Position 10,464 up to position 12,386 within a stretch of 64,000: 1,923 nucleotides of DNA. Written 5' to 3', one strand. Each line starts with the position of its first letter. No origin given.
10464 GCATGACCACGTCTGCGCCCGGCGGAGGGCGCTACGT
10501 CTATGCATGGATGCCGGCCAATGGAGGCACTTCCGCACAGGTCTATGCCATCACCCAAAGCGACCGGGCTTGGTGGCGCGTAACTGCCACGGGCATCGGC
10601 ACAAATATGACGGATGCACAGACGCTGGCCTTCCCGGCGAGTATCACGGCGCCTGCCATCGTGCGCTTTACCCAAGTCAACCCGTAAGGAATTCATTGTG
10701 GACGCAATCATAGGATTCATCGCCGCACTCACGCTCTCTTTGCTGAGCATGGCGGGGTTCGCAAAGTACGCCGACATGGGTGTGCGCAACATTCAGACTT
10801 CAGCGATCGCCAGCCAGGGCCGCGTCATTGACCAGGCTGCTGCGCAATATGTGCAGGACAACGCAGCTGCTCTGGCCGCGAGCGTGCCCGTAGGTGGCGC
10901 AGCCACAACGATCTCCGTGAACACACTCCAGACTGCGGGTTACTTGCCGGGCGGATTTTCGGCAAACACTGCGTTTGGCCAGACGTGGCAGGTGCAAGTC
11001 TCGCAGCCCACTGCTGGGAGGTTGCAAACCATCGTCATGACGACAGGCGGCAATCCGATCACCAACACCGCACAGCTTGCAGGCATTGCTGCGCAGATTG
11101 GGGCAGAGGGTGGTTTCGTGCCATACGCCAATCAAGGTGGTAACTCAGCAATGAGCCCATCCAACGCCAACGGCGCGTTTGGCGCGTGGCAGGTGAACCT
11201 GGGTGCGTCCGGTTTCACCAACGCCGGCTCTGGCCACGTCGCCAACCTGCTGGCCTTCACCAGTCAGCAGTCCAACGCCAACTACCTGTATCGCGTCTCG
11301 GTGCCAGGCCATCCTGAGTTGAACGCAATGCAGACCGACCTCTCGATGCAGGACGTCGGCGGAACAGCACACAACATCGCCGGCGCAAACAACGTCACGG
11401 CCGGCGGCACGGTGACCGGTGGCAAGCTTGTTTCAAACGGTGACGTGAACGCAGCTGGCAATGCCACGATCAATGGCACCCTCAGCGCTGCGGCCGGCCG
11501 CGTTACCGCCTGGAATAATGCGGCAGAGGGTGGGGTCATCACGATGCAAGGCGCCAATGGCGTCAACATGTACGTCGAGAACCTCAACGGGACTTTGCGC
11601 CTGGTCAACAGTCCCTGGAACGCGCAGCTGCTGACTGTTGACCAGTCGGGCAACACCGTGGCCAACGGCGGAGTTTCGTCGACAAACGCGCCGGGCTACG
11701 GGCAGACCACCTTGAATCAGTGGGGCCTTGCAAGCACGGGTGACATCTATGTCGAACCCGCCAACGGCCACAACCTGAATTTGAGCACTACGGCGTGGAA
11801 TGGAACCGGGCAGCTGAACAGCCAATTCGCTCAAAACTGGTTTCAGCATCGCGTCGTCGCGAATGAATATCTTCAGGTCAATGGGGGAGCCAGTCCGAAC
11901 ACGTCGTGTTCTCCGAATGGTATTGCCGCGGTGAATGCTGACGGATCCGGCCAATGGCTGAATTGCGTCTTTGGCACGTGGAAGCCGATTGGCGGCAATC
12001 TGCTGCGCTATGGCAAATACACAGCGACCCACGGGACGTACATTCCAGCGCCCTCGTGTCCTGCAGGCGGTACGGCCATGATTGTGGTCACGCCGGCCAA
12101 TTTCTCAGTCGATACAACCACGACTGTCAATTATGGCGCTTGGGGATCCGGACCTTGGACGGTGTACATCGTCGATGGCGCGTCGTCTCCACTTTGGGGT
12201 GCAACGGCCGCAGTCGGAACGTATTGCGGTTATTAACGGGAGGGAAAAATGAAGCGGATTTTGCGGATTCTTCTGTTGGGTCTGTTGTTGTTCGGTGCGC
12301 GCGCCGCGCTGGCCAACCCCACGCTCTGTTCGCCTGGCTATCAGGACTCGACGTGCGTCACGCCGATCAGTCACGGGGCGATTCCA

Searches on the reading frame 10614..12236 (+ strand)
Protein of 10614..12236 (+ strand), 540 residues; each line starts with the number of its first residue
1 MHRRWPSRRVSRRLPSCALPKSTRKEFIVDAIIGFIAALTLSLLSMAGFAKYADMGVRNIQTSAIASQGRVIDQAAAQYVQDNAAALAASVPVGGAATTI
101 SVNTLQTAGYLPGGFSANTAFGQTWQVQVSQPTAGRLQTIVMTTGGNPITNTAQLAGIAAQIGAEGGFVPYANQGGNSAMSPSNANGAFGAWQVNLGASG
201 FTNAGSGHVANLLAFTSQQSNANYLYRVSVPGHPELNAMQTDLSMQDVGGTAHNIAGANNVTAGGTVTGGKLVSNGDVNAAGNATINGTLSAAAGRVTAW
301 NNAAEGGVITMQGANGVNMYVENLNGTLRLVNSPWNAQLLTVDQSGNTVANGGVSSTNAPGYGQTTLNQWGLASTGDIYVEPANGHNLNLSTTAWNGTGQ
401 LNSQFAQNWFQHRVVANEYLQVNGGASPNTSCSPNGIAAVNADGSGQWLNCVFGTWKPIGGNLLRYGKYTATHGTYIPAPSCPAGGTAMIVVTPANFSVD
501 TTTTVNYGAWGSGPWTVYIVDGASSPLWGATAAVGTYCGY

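Call 11: search_protein_families(library=pfam, proteins=[window:10614-12236:+])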
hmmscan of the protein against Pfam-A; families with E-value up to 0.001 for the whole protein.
window:10614-12236:+ (540 aa): 1 family
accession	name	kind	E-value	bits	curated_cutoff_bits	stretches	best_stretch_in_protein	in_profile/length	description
PF04917.17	Shufflon_N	-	5.5e-20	72.5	27.5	1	63-314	9-258/324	Bacterial shufflon protein, N-terminal constant region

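Call 34: find_encoding_contigs(protein=window:10614-12236:+, flank=10000, max_places=1)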
Protein window:10614-12236:+ (540 aa): 3 contigs read that carry it; 1 place shown.
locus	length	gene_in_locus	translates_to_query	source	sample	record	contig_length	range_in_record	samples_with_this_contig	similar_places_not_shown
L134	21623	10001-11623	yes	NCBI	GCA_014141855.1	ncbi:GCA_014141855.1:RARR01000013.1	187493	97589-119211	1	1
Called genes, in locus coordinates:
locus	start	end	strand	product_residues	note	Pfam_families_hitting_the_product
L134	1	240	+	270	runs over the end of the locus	-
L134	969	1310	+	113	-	PF10671:TcpQ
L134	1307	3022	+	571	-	PF07655:Secretin_N_2 (weak), PF00263:Secretin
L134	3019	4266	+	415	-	PF06864:PAP_PilO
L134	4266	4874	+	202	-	-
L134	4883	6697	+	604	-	PF00437:T2SSE, PF13191:AAA_16 (faint)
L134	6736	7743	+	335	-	PF00482:T2SSF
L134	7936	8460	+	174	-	-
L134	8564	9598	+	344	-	PF00437:T2SSE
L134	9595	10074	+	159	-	-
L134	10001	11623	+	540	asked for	PF04917:Shufflon_N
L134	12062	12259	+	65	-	-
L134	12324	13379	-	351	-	PF00188:CAP (weak)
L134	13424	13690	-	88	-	PF21983:NikA-like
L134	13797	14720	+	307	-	-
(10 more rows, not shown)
